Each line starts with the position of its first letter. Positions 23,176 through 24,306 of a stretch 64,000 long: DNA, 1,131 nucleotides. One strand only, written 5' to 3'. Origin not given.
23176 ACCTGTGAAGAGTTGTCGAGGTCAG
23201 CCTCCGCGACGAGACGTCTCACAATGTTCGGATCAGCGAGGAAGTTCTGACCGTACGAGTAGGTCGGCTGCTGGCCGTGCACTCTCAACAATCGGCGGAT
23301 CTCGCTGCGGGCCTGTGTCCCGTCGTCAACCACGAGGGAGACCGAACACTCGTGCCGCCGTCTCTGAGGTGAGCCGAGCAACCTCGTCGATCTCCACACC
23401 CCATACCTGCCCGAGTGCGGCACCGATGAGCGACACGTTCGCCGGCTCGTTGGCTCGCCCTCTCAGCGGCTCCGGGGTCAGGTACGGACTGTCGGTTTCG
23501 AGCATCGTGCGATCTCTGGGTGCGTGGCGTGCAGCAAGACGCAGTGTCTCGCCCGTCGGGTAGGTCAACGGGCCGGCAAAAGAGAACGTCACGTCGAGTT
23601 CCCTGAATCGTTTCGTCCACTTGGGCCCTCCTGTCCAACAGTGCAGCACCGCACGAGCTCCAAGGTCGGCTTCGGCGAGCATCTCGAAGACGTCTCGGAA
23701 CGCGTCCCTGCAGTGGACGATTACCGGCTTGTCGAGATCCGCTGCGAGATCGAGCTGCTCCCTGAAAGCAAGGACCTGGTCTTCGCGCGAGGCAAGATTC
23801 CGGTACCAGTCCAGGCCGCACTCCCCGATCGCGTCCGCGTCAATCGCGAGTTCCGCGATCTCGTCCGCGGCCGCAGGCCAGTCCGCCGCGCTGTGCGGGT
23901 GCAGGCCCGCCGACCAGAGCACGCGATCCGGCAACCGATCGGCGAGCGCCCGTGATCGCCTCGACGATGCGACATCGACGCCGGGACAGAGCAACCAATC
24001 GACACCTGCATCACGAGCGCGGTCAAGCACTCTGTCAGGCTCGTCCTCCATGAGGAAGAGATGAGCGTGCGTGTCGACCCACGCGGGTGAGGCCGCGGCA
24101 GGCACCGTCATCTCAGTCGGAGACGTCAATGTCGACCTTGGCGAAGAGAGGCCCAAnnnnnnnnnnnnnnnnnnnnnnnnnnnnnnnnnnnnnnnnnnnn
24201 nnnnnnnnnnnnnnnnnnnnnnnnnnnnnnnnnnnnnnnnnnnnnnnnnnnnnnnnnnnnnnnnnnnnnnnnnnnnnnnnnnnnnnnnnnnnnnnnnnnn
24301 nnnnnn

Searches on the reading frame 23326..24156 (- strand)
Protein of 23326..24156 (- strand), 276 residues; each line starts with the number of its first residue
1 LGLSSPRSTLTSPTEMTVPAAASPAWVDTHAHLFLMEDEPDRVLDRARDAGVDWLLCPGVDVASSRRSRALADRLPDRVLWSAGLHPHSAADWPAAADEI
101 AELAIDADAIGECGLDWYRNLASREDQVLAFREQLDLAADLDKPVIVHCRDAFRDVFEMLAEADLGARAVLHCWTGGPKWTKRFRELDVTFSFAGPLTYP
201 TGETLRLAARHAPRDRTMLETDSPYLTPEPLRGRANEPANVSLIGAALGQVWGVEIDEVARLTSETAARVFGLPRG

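Call 20: search_protein_families(library=pfam, max_evalue=0.00001, proteins=[window:23326-24156:-])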
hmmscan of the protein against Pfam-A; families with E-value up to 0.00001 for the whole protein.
window:23326-24156:- (276 aa): 1 family
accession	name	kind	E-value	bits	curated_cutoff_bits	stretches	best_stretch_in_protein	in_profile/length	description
PF01026.27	TatD_DNase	-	6.5e-65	219.5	27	1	27-272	1-253/253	TatD related DNase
